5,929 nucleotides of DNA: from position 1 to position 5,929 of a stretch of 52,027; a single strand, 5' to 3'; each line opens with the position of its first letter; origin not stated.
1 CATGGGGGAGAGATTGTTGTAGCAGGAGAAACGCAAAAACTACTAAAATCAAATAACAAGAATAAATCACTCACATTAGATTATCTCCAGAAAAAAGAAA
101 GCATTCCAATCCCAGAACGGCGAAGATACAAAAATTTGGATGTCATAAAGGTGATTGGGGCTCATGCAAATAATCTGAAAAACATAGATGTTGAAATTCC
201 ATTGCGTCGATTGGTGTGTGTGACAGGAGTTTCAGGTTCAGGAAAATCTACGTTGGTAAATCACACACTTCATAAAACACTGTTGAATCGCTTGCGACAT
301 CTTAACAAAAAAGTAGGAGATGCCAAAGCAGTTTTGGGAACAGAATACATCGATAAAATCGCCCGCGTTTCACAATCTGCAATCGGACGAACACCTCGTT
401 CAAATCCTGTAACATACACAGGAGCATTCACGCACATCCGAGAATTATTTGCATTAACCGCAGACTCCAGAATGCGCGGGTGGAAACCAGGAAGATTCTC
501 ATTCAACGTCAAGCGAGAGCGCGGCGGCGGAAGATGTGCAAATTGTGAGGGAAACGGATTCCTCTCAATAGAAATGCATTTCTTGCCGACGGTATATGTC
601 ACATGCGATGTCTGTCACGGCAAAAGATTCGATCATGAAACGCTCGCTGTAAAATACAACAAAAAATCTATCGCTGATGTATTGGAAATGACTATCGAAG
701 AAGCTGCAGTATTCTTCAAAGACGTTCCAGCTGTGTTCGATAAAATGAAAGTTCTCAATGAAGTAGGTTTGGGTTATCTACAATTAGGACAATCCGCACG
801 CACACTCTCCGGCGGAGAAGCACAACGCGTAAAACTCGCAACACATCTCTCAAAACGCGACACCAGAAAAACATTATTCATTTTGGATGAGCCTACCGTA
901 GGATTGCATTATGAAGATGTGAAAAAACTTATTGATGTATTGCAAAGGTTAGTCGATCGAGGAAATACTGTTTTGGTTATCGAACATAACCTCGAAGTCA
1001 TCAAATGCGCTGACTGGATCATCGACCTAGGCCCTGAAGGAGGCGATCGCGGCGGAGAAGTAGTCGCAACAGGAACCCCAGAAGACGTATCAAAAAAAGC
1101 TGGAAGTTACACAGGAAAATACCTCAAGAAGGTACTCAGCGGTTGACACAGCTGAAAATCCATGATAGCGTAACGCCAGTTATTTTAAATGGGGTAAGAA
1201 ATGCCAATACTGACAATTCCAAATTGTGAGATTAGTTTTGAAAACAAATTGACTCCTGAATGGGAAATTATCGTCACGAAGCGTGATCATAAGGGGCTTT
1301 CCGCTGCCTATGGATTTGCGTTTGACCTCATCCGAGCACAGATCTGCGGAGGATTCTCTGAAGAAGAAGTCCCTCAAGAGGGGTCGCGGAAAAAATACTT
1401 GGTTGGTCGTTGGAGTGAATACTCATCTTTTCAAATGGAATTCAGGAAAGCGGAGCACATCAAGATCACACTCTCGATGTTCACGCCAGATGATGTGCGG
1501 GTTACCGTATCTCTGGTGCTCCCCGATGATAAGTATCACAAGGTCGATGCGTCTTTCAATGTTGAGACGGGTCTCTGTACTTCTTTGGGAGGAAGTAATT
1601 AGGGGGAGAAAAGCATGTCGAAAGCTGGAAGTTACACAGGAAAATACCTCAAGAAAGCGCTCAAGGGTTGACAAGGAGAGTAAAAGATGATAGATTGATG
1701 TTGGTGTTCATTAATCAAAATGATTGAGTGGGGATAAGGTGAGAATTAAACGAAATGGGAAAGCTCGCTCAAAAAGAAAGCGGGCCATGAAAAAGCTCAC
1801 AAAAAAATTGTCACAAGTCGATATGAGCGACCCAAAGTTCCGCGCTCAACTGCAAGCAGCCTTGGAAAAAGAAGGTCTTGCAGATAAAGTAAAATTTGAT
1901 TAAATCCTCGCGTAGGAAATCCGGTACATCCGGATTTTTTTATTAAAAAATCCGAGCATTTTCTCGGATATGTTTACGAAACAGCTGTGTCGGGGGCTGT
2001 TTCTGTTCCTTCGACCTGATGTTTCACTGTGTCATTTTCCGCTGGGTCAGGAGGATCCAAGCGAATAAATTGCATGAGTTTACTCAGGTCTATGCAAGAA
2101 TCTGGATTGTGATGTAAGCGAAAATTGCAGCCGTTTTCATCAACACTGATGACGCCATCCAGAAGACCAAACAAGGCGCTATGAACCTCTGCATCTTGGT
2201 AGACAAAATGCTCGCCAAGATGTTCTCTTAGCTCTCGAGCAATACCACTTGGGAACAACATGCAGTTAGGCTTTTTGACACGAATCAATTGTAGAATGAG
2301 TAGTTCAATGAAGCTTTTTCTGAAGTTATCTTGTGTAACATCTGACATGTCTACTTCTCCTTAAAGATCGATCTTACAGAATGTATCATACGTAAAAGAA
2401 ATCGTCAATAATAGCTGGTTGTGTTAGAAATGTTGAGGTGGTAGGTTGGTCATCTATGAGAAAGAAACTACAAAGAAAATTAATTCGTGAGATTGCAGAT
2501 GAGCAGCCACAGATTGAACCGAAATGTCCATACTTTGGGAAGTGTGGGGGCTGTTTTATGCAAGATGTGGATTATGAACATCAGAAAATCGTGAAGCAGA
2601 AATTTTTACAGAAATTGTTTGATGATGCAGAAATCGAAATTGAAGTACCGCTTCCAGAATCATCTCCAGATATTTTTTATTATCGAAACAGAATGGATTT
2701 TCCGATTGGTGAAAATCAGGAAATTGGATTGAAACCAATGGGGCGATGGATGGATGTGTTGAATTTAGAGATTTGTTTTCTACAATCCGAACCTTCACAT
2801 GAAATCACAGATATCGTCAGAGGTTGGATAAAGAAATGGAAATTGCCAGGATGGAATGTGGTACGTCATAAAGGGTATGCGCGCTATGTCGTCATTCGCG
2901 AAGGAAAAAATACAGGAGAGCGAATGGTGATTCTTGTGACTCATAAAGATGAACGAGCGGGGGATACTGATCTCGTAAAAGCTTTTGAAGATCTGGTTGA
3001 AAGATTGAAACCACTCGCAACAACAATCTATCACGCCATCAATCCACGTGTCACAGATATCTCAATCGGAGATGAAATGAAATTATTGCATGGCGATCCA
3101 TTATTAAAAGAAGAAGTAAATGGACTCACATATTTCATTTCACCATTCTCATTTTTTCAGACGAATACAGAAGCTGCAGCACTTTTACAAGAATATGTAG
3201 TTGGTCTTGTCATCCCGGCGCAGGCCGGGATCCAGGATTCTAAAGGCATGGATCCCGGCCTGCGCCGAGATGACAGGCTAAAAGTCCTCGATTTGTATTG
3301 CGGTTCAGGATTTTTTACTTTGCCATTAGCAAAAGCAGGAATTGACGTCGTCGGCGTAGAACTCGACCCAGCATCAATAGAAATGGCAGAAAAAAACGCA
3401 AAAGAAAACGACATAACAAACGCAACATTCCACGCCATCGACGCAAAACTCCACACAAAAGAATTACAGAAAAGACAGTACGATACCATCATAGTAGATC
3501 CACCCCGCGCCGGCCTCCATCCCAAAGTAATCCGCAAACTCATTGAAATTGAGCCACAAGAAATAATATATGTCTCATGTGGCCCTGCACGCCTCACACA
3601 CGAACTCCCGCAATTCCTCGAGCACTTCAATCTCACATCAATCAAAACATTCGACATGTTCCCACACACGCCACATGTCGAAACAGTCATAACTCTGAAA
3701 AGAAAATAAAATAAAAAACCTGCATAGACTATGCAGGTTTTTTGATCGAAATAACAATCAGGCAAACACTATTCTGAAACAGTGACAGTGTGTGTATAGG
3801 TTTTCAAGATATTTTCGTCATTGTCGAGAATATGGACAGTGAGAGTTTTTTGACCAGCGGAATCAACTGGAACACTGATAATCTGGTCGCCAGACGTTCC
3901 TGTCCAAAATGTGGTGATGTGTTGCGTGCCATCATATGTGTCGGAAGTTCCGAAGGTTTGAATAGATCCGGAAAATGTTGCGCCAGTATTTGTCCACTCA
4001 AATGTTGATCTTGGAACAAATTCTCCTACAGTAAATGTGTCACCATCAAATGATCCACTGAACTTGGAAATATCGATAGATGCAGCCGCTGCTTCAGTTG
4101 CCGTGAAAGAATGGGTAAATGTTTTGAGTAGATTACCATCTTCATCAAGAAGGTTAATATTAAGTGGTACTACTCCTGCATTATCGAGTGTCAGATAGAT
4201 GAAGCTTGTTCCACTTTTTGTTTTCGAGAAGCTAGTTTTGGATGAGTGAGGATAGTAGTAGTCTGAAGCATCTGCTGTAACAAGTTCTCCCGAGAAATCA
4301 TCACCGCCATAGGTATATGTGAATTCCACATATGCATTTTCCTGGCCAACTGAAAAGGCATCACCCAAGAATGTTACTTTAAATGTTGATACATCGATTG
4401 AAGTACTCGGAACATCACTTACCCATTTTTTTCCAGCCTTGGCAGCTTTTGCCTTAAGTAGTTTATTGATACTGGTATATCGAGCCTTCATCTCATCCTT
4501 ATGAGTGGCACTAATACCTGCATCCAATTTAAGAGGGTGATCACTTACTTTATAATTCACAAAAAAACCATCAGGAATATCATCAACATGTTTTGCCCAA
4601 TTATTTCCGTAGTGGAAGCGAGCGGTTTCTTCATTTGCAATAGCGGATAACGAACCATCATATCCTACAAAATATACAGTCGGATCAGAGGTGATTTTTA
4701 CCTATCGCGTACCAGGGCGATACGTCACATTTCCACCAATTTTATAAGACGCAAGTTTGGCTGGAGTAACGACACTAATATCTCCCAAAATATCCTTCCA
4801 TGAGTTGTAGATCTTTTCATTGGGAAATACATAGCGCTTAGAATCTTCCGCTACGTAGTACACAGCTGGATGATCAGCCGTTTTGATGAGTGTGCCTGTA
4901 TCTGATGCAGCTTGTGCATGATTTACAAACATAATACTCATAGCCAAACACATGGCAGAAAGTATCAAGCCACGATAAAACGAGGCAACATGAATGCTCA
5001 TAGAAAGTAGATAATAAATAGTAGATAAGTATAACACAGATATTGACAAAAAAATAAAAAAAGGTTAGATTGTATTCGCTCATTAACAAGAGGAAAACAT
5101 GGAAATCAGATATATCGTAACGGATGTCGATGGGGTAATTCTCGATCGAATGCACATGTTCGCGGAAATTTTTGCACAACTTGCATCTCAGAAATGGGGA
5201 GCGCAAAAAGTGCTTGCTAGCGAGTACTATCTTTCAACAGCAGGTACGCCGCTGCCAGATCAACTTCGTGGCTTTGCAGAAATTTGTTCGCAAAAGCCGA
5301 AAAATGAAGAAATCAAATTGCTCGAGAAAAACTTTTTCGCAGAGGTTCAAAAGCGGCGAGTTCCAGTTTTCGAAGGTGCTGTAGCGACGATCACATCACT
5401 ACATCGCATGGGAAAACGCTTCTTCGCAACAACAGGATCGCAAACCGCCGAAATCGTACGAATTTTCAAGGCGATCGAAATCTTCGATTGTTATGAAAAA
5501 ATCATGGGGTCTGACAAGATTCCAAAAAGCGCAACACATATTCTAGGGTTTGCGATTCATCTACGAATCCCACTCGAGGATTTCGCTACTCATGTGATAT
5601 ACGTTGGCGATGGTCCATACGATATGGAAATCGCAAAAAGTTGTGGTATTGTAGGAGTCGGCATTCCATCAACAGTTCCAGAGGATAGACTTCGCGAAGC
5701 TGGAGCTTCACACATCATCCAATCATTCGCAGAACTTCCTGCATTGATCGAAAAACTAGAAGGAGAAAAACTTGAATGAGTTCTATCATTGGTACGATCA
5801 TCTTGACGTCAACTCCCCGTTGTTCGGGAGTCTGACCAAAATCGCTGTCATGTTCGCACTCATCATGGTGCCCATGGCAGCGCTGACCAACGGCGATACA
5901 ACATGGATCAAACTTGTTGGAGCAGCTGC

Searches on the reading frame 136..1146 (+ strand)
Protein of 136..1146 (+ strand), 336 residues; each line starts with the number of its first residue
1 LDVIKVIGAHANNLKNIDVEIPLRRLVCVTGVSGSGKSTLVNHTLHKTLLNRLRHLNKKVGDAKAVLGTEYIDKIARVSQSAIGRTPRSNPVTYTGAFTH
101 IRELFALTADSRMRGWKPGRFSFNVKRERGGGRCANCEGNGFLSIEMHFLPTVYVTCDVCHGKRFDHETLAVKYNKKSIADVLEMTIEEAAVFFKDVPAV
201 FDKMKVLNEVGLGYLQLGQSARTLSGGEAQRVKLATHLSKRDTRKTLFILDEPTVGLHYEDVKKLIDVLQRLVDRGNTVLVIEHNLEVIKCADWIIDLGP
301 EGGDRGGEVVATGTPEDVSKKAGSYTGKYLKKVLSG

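Call 76: search_protein_families(library=pfam, proteins=[window:136-1146:+], max_evalue=0.00001)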
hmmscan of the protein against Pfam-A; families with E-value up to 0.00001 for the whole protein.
window:136-1146:+ (336 aa): 2 families
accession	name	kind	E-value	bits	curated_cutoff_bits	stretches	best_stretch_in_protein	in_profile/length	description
PF00005.33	ABC_tran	-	2.8e-11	44.6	25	0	205-254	87-136/137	ABC transporter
PF02463.25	SMC_N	-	1.9e-06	27.9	40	0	167-296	94-209/220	RecF/RecN/SMC N terminal domain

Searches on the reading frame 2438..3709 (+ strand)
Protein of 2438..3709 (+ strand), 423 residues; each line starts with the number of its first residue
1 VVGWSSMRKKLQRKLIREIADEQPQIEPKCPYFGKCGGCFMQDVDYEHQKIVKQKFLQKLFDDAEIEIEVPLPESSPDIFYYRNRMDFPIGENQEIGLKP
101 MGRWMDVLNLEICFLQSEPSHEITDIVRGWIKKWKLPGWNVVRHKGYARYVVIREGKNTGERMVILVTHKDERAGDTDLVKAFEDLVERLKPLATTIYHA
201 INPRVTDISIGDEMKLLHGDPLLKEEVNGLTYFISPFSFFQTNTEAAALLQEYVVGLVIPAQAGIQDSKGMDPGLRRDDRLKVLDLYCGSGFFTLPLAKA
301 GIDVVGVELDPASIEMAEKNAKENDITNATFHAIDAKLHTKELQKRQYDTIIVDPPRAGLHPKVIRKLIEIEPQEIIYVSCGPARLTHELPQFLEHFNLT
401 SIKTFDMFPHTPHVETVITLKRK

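Call 76: search_protein_families(library=pfam, proteins=[window:2438-3709:+], max_evalue=0.00001)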
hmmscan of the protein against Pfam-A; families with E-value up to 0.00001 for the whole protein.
window:2438-3709:+ (423 aa): 10 families
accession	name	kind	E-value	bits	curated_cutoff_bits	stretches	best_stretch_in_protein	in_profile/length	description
PF05958.17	tRNA_U5-meth_tr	-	4e-25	89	23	1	282-423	204-357/357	tRNA (Uracil-5-)-methyltransferase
PF13847.12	Methyltransf_31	-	2.4e-13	50.5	27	1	279-384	3-113/145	Methyltransferase domain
PF13649.12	Methyltransf_25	-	1.5e-10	42.1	27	1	283-353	1-70/97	Methyltransferase domain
PF05175.20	MTS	-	8.4e-10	39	23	1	278-368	30-122/170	Methyltransferase small domain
PF06325.19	PrmA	-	1.8e-07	31.4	22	1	280-352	163-231/296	Ribosomal protein L11 methyltransferase (PrmA)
PF03602.21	Cons_hypoth95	-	8.9e-07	29.2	24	1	281-382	43-153/182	Conserved hypothetical protein 95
PF02475.24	TRM5-TYW2_MTfase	-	9.1e-07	29.4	28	1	282-355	39-112/164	TRM5/TYW2 methyltransferase domain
PF08241.18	Methyltransf_11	-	9.2e-07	29.9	21.2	1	284-352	1-65/95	Methyltransferase domain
PF09445.16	Methyltransf_15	-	2.4e-06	27.7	22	1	282-360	3-84/165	RNA cap guanine-N2 methyltransferase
PF08242.18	Methyltransf_12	-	2.6e-06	28.5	30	1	284-352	1-70/98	Methyltransferase domain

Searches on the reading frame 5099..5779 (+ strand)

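Call 76: search_protein_families(library=pfam, proteins=[window:5099-5779:+], max_evalue=0.00001)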
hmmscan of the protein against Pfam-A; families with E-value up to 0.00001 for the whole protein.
window:5099-5779:+ (226 aa): 2 families
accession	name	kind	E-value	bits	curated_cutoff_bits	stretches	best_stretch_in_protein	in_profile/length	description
PF13419.12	HAD_2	-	5.6e-16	59.6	23.8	1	7-185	2-174/178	Haloacid dehalogenase-like hydrolase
PF00702.32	Hydrolase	-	2.9e-12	47.8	26.4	1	3-183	1-191/191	haloacid dehalogenase-like hydrolase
